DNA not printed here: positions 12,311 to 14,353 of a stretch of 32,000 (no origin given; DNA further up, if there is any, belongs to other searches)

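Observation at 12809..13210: The TIR module is a clean insertion between Walker A and the rest of the ATPase, and is the most AT-rich part of the window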

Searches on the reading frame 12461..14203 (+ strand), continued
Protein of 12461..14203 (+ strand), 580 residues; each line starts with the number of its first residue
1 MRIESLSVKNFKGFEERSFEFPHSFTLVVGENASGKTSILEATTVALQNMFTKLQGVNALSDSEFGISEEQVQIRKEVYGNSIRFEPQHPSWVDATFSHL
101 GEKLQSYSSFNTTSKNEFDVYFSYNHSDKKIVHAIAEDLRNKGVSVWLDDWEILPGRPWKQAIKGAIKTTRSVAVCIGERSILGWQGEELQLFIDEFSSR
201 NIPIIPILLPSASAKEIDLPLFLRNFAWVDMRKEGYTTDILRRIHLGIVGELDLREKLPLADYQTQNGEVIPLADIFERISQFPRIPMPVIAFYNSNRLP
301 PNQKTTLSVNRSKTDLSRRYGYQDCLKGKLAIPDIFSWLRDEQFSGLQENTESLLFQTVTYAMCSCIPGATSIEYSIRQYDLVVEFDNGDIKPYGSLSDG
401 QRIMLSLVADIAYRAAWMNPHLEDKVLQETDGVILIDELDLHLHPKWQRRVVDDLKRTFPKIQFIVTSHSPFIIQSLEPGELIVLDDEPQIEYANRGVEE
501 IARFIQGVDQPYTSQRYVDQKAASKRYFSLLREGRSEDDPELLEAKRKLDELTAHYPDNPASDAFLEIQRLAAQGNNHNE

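Call 24: search_protein_families(library=pfam, proteins=[P0140, P0131, P0246, P0255, P0228, P0202, P0124, P0183, P0209, P0236], max_evalue=0.001)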
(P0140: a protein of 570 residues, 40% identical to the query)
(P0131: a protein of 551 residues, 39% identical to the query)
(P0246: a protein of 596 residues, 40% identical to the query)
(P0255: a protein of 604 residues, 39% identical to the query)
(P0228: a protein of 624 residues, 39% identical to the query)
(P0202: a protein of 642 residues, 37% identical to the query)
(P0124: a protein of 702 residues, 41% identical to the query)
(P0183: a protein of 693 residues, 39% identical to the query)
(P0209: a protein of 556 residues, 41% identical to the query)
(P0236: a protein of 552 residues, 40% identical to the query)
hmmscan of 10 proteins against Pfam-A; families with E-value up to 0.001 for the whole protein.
P0140 (570 aa): 7 families
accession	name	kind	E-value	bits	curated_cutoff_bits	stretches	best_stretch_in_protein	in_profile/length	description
PF13175.12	AAA_15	-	9.5e-25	88.4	32.1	2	142-186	1-45/374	AAA ATPase domain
PF13304.12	AAA_21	-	2.5e-22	80.7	27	2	378-468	225-303/304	AAA domain, putative AbiEii toxin, Type IV TA system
PF02463.25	SMC_N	-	1.5e-12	47.8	40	1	144-195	2-50/220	RecF/RecN/SMC N terminal domain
PF13476.12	AAA_23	-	1.6e-11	45.6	27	1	146-291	1-142/201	AAA domain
PF00072.30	Response_reg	-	1.4e-07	32.1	30.2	1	3-99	1-93/111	Response regulator receiver domain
PF13514.12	AAA_27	-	0.0001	22.4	22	1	142-184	1-46/206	AAA domain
PF11398.14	DUF2813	-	0.00014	21.8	21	1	142-186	1-44/372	Protein of unknown function (DUF2813)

P0131 (551 aa): 6 families
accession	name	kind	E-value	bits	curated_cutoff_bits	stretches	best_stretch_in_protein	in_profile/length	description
PF13175.12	AAA_15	-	6e-21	75.9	32.1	2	309-442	250-374/374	AAA ATPase domain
PF13476.12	AAA_23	-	1.9e-20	74.8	27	1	124-317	1-181/201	AAA domain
PF13304.12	AAA_21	-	8.2e-18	65.9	27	1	318-442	191-303/304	AAA domain, putative AbiEii toxin, Type IV TA system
PF02463.25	SMC_N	-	5e-12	46.2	40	1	122-163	2-45/220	RecF/RecN/SMC N terminal domain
PF13555.12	AAA_29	-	8.2e-06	25.9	27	1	124-164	3-44/61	P-loop containing region of AAA domain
PF13514.12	AAA_27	-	0.00075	19.6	22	0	122-163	3-47/206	AAA domain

P0246 (596 aa): 10 families
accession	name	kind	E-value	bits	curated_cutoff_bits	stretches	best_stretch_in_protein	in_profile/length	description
PF13304.12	AAA_21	-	1e-19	72.2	27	2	392-488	230-303/304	AAA domain, putative AbiEii toxin, Type IV TA system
PF13175.12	AAA_15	-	4.6e-19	69.7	32.1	2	151-192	3-44/374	AAA ATPase domain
PF13476.12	AAA_23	-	2.8e-16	61.2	27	1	153-334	1-168/201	AAA domain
PF02463.25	SMC_N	-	1.2e-15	58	40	1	151-485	2-199/220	RecF/RecN/SMC N terminal domain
PF13676.11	TIR_2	-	5.6e-12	46.7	28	1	7-125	1-109/122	TIR domain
PF08357.16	SEFIR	-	2.8e-07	31.4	23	1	6-72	2-71/150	SEFIR domain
PF13555.12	AAA_29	-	6.2e-07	29.5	27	1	152-193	2-44/61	P-loop containing region of AAA domain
PF13514.12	AAA_27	-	2.4e-05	24.5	22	1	150-192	2-47/206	AAA domain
PF00004.35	AAA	-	0.00052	20.9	21.2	0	175-200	2-27/131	ATPase family associated with various cellular activities (AAA)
PF00005.33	ABC_tran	-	0.00056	21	25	0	173-192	13-32/137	ABC transporter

P0255 (604 aa): 7 families
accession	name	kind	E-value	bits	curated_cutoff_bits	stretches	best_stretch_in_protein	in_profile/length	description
PF13304.12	AAA_21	-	1.1e-24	88.5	27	2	407-497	225-303/304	AAA domain, putative AbiEii toxin, Type IV TA system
PF13175.12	AAA_15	-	3.1e-21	76.8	32.1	2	397-497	291-374/374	AAA ATPase domain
PF02463.25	SMC_N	-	4.4e-13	49.6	40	1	165-205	2-44/220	RecF/RecN/SMC N terminal domain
PF13476.12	AAA_23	-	2.6e-10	41.7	27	1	168-366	2-178/201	AAA domain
PF13676.11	TIR_2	-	8.8e-10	39.6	28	1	5-112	1-104/122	TIR domain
PF13555.12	AAA_29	-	0.00044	20.4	27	0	165-207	1-44/61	P-loop containing region of AAA domain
PF00005.33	ABC_tran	-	0.00056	21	25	0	189-206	15-32/137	ABC transporter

P0228 (624 aa): 9 families
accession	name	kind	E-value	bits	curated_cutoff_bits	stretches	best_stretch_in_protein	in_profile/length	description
PF13304.12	AAA_21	-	1e-18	68.9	27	2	431-517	229-303/304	AAA domain, putative AbiEii toxin, Type IV TA system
PF12799.13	LRR_4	-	1.8e-18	66.6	27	2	61-101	2-43/44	Leucine Rich repeats (2 copies)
PF13175.12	AAA_15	-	7.4e-15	55.9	32.1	2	190-231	2-43/374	AAA ATPase domain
PF13476.12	AAA_23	-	7.7e-12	46.7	27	1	194-259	2-65/201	AAA domain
PF02463.25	SMC_N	-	2.6e-09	37.3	40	1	191-236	2-49/220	RecF/RecN/SMC N terminal domain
PF23952.1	LRR_EndoS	-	5.3e-08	33.5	27.9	1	42-133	27-113/116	Endo-beta-N-acetylglucosaminidase EndoS LRR domain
PF23598.1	LRR_14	-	4.6e-06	26.1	40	1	27-152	11-146/353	Leucine-rich repeat region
PF13855.12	LRR_8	-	1.1e-05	25.6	27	0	79-115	22-60/61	Leucine rich repeat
PF25019.1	LRR_R13L1-DRL21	-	7.5e-05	23.1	27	0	51-113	63-126/127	R13L1/DRL21 LRRs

P0202 (642 aa): 8 families
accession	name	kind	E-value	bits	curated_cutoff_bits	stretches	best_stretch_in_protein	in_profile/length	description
PF19955.5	EAD1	-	1.1e-40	138.4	24.2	2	2-86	3-89/90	Effector-associated domain 1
PF13304.12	AAA_21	-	6.8e-22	79.3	27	2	449-538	226-303/304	AAA domain, putative AbiEii toxin, Type IV TA system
PF13175.12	AAA_15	-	9.9e-21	75.2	32.1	2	213-257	1-45/374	AAA ATPase domain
PF13476.12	AAA_23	-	1e-18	69.1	27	1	218-411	2-177/201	AAA domain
PF02463.25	SMC_N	-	2.2e-14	53.9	40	1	215-540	2-204/220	RecF/RecN/SMC N terminal domain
PF13514.12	AAA_27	-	4.7e-05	23.5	22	1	213-269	1-56/206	AAA domain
PF19960.5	EAD7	-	9.7e-05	22.5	32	0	40-74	28-62/62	Effector-associated domain 7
PF00005.33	ABC_tran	-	0.00036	21.6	25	0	239-290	15-65/137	ABC transporter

P0124 (702 aa): 7 families
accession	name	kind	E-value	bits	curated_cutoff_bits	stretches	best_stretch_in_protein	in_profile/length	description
PF13175.12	AAA_15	-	1.8e-24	87.5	32.1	2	275-342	3-67/374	AAA ATPase domain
PF13476.12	AAA_23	-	8.4e-22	79.2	27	1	277-491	1-200/201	AAA domain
PF13304.12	AAA_21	-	1e-18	68.9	27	2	501-595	221-303/304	AAA domain, putative AbiEii toxin, Type IV TA system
PF02463.25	SMC_N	-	4.9e-13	49.5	40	1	275-597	2-204/220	RecF/RecN/SMC N terminal domain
PF01048.26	PNP_UDP_1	-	2e-12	47.5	25.1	1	46-242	37-230/233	Phosphorylase superfamily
PF13555.12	AAA_29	-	1.2e-06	28.6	27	1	276-331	2-59/61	P-loop containing region of AAA domain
PF13514.12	AAA_27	-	0.00063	19.8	22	0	275-319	3-50/206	AAA domain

P0183 (693 aa): 5 families
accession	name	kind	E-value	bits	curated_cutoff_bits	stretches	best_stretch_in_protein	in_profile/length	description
PF13304.12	AAA_21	-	1.1e-19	72.1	27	1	499-591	223-303/304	AAA domain, putative AbiEii toxin, Type IV TA system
PF13175.12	AAA_15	-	7.9e-15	55.8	32.1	2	534-591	321-374/374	AAA ATPase domain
PF02463.25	SMC_N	-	1.9e-10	41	40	1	276-598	2-209/220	RecF/RecN/SMC N terminal domain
PF13476.12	AAA_23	-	1.5e-06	29.5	27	1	278-385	1-100/201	AAA domain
PF13555.12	AAA_29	-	0.00018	21.6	27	1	278-320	3-46/61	P-loop containing region of AAA domain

P0209 (556 aa): 6 families
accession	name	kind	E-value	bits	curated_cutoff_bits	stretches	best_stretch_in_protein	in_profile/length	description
PF13304.12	AAA_21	-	3.6e-25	90.1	27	2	268-446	169-303/304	AAA domain, putative AbiEii toxin, Type IV TA system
PF13175.12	AAA_15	-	3.5e-22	80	32.1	2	344-446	291-374/374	AAA ATPase domain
PF13476.12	AAA_23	-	2.5e-15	58.1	27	1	118-320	1-185/201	AAA domain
PF02463.25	SMC_N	-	1.2e-14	54.7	40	1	116-445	2-201/220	RecF/RecN/SMC N terminal domain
PF13555.12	AAA_29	-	2.2e-06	27.8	27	1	116-159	1-45/61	P-loop containing region of AAA domain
PF13514.12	AAA_27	-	7.4e-05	22.9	22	1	116-160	3-50/206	AAA domain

P0236 (552 aa): 4 families
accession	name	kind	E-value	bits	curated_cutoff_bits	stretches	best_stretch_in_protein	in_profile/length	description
PF13175.12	AAA_15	-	1.1e-18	68.5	32.1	2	350-446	291-374/374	AAA ATPase domain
PF13304.12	AAA_21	-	6.9e-16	59.6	27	1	355-446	224-303/304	AAA domain, putative AbiEii toxin, Type IV TA system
PF02463.25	SMC_N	-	4.5e-06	26.7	40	0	130-199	2-67/220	RecF/RecN/SMC N terminal domain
PF13476.12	AAA_23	-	0.00016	22.8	27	1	133-277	2-146/201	AAA domain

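Call 26: list_cluster_members(proteins=[window:12461-14200:+, window:14200-14886:+, window:10930-12321:+, window:14931-19142:-, window:4106-7618:-])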
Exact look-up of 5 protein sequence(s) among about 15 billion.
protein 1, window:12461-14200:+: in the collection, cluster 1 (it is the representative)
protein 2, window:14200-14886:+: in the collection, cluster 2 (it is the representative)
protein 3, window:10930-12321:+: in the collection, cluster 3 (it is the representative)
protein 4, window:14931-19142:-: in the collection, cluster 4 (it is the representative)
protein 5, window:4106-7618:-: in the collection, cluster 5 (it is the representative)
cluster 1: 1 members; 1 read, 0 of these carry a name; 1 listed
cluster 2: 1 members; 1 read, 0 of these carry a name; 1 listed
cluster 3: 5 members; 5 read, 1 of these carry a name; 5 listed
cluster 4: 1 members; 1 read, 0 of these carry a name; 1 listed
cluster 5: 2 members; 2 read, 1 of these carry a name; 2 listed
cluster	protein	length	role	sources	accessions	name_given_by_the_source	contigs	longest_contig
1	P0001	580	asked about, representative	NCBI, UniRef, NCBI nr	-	-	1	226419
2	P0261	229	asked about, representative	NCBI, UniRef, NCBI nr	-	-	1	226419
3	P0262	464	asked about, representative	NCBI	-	-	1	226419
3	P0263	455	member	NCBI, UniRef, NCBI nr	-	-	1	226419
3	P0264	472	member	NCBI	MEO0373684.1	MAG: DUF2330 domain-containing protein, partial [Cyanobacteria bacterium P01_A01_bin.17]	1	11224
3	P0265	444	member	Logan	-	-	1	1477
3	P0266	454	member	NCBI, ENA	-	-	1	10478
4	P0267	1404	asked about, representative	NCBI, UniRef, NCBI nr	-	-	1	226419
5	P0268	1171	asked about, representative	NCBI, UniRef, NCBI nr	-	-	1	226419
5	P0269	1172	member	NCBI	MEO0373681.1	MAG: adenylate/guanylate cyclase domain-containing protein [Cyanobacteria bacterium ...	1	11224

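Call 29: predict_structure(alignment_id=A1)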
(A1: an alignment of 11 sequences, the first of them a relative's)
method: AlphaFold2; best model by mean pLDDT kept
length: 580 residues; sequences in the alignment: 11
mean_pLDDT: 58.1   pTM: 0.53
mean pLDDT of the five models: 58.1, 55.9, 54.0, 51.3, 44.7
residues with pLDDT >= 90: 41; 70-90: 186; 50-70: 86; < 50: 267
segments of 3 or more residues with pLDDT < 50: 53-79, 81-93, 99-283, 298-316, 507-513, 555-563, 576-580
pLDDT, mean of each block of 10 residues (from residue 1): 75 69 85 64 67 42 34 42 42 52 44 31 34 46 36 27 23 28 34 41 32 31 28 27 25 26 35 42 61 64 33 49 59 78 82 88 89 86 89 80 85 86 88 86 75 91 89 84 71 61 54 63 86 84 87 53 57 48
secondary structure, 60 per line:
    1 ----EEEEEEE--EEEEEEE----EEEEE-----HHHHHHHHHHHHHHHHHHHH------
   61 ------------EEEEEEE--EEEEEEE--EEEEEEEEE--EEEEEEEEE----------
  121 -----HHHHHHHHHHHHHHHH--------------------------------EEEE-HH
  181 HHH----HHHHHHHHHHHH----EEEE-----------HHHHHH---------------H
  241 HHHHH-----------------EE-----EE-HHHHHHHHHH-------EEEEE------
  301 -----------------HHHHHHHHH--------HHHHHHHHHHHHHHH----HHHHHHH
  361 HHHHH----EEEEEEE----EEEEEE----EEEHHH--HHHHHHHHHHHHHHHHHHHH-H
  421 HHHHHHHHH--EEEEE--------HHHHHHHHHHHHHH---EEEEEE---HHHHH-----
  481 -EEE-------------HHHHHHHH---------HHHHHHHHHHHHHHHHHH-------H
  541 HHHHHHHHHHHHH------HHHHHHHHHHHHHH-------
elements in order: E5-11 E14-20 E25-29 H35-54 E73-79 E82-88 E91-99 E102-110 H126-141 E174-177 H179-183 H188-199 E204-207 H219-224 H240-245 H273-282 E290-294 H318-326 H335-349 H354-365 E370-376 E381-386 E391-393 H399-418 H420-429 E432-436 H445-458 E462-467 H471-475 E482-484 H498-505 H515-532 H540-553 H560-573

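Call 51: search_protein_families(library=pfam, proteins=[P0125, P0129, P0134, P0136, P0155, P0164, P0182, P0191, P0245, P0217], max_evalue=0.00001)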
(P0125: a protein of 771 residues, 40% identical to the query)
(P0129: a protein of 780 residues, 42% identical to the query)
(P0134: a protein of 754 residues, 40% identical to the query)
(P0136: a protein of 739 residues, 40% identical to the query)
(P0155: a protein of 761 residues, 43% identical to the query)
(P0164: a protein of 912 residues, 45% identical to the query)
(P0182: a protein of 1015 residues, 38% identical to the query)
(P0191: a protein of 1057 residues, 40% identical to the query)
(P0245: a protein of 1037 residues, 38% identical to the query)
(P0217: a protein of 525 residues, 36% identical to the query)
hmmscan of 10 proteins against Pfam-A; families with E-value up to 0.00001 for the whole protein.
P0125 (771 aa): 5 families
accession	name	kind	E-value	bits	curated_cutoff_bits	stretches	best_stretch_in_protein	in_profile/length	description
PF13175.12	AAA_15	-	3.2e-22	80.1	32.1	2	343-385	3-45/374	AAA ATPase domain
PF13304.12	AAA_21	-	6.7e-21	76.1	27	1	571-663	223-303/304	AAA domain, putative AbiEii toxin, Type IV TA system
PF13476.12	AAA_23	-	6.8e-17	63.2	27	1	345-555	1-196/201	AAA domain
PF02463.25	SMC_N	-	1.1e-13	51.5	40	1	342-388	1-49/220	RecF/RecN/SMC N terminal domain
PF00149.33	Metallophos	-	1.6e-10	42.2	21.5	1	7-240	4-187/191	Calcineurin-like phosphoesterase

P0129 (780 aa): 6 families
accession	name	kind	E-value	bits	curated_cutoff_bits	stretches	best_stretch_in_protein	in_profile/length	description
PF13175.12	AAA_15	-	2.2e-23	83.9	32.1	2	344-427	3-82/374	AAA ATPase domain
PF13304.12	AAA_21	-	4.9e-21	76.5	27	1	366-669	1-303/304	AAA domain, putative AbiEii toxin, Type IV TA system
PF13476.12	AAA_23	-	9.8e-20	72.5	27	1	346-564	1-199/201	AAA domain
PF12799.13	LRR_4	-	2e-19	69.6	27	3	90-125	5-41/44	Leucine Rich repeats (2 copies)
PF02463.25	SMC_N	-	1.2e-12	48.2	40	1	344-389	2-49/220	RecF/RecN/SMC N terminal domain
PF13855.12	LRR_8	-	2.6e-08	34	27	0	109-147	2-43/61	Leucine rich repeat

P0134 (754 aa): 6 families
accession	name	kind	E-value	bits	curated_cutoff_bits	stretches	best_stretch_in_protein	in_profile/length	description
PF13476.12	AAA_23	-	1.1e-25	91.9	27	1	327-541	1-200/201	AAA domain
PF13304.12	AAA_21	-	9.9e-22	78.8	27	1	347-645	1-303/304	AAA domain, putative AbiEii toxin, Type IV TA system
PF13175.12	AAA_15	-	1e-21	78.5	32.1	2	324-398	2-73/374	AAA ATPase domain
PF02463.25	SMC_N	-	2.1e-13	50.7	40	1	325-647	2-204/220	RecF/RecN/SMC N terminal domain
PF13555.12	AAA_29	-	1.7e-08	34.5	27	1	325-370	1-47/61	P-loop containing region of AAA domain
PF12799.13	LRR_4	-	3.5e-06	27.5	27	1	64-101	1-39/44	Leucine Rich repeats (2 copies)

P0136 (739 aa): 6 families
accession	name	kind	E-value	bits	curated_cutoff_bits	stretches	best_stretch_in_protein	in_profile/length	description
PF13304.12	AAA_21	-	8.1e-21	75.8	27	1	335-629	1-303/304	AAA domain, putative AbiEii toxin, Type IV TA system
PF13175.12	AAA_15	-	2.5e-19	70.6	32.1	1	310-629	2-374/374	AAA ATPase domain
PF13476.12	AAA_23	-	6.6e-17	63.3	27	1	313-525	1-199/201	AAA domain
PF02463.25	SMC_N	-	7.5e-13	48.8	40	1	311-627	2-200/220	RecF/RecN/SMC N terminal domain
PF13555.12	AAA_29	-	6.2e-07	29.5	27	1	311-358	1-47/61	P-loop containing region of AAA domain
PF13514.12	AAA_27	-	1.5e-06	28.4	22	1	310-356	2-49/206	AAA domain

P0155 (761 aa): 5 families
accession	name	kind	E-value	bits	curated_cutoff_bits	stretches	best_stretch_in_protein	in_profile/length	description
PF13304.12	AAA_21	-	2.6e-19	70.8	27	1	599-654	259-303/304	AAA domain, putative AbiEii toxin, Type IV TA system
PF13175.12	AAA_15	-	2.1e-14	54.4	32.1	1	543-654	267-374/374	AAA ATPase domain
PF13476.12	AAA_23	-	1.9e-11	45.4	27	1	339-514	2-170/201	AAA domain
PF02463.25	SMC_N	-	4.9e-10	39.7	40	1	336-381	2-49/220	RecF/RecN/SMC N terminal domain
PF00149.33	Metallophos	-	2.9e-08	34.8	21.5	1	1-259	1-190/191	Calcineurin-like phosphoesterase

P0164 (912 aa): 21 families
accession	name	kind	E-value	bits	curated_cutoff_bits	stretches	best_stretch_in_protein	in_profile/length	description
PF13424.12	TPR_12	-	6.4e-130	424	30.1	7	151-227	1-77/77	Tetratricopeptide repeat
PF13374.12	TPR_10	-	1.3e-124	403.6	27.5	8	320-361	1-42/42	Tetratricopeptide repeat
PF24885.1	TPR_NPHP3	-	6.9e-96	320.7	100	5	217-310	121-214/239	Nephrocystin-3 TPR domain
PF13176.12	TPR_7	-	6.2e-40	132.3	27.9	0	198-227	2-31/36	Tetratricopeptide repeat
PF00515.34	TPR_1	-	9.2e-39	130.2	27.8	0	279-310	1-32/34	Tetratricopeptide repeat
PF07719.23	TPR_2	-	1.6e-30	103.1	27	0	111-141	1-31/34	Tetratricopeptide repeat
PF13432.12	TPR_16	-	7.8e-26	90.6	32.7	2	117-183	3-61/65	Tetratricopeptide repeat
PF13181.12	TPR_8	-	1.7e-25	87.4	25.7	0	197-226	3-32/34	Tetratricopeptide repeat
PF13175.12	AAA_15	-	3.2e-21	76.8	32.1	1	463-803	2-374/374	AAA ATPase domain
PF13304.12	AAA_21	-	1.1e-20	75.4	27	1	709-803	221-303/304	AAA domain, putative AbiEii toxin, Type IV TA system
PF07721.20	TPR_4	-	2.4e-20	71.4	27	0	154-178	2-26/26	Tetratricopeptide repeat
PF13476.12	AAA_23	-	3.7e-17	64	27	1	466-654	1-162/201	AAA domain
PF13428.12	TPR_14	-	8.6e-17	60.4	23.5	0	158-183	6-31/44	Tetratricopeptide repeat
PF02463.25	SMC_N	-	6.5e-15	55.6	40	1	464-803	2-202/220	RecF/RecN/SMC N terminal domain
PF14559.12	TPR_19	-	4.2e-14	53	25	0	122-180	2-52/68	Tetratricopeptide repeat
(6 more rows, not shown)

P0182 (1015 aa): 4 families
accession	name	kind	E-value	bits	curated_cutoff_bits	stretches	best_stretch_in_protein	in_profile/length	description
PF13304.12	AAA_21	-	4.7e-17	63.4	27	1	860-910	254-303/304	AAA domain, putative AbiEii toxin, Type IV TA system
PF13175.12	AAA_15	-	3e-12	47.3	32.1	1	866-910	328-374/374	AAA ATPase domain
PF13476.12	AAA_23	-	1.2e-10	42.8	27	1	595-796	1-190/201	AAA domain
PF02463.25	SMC_N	-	1.3e-07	31.7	40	0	593-633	2-44/220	RecF/RecN/SMC N terminal domain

P0191 (1057 aa): 4 families
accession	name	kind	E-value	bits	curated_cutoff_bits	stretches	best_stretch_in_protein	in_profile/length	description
PF13304.12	AAA_21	-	5.3e-15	56.7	27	1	861-948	228-303/304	AAA domain, putative AbiEii toxin, Type IV TA system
PF13175.12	AAA_15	-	4.4e-14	53.3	32.1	1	848-948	279-374/374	AAA ATPase domain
PF02463.25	SMC_N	-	3.9e-07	30.2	40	0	631-670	2-44/220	RecF/RecN/SMC N terminal domain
PF13476.12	AAA_23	-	2.4e-06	28.8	27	0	651-821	20-177/201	AAA domain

P0245 (1037 aa): 3 families
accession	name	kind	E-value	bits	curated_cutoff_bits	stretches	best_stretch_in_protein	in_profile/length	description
PF13304.12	AAA_21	-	3.9e-17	63.7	27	1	842-932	225-303/304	AAA domain, putative AbiEii toxin, Type IV TA system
PF13175.12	AAA_15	-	4.3e-14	53.4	32.1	1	891-932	331-374/374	AAA ATPase domain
PF13476.12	AAA_23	-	2.8e-06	28.5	27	0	618-797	3-176/201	AAA domain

P0217 (525 aa): 6 families
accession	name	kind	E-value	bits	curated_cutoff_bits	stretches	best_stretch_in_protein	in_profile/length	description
PF13175.12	AAA_15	-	4.7e-24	86.2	32.1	2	97-142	3-48/374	AAA ATPase domain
PF13304.12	AAA_21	-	7.1e-23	82.6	27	1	315-417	212-303/304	AAA domain, putative AbiEii toxin, Type IV TA system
PF13476.12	AAA_23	-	1.9e-16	61.7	27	1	99-243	1-145/201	AAA domain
PF02463.25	SMC_N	-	3.1e-14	53.4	40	1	97-143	2-50/220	RecF/RecN/SMC N terminal domain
PF05066.19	HARE-HTH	-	8.4e-14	52.2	25.9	1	7-80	1-71/71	HB1, ASXL, restriction endonuclease HTH domain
PF13555.12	AAA_29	-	9.4e-09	35.3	27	1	98-141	2-46/61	P-loop containing region of AAA domain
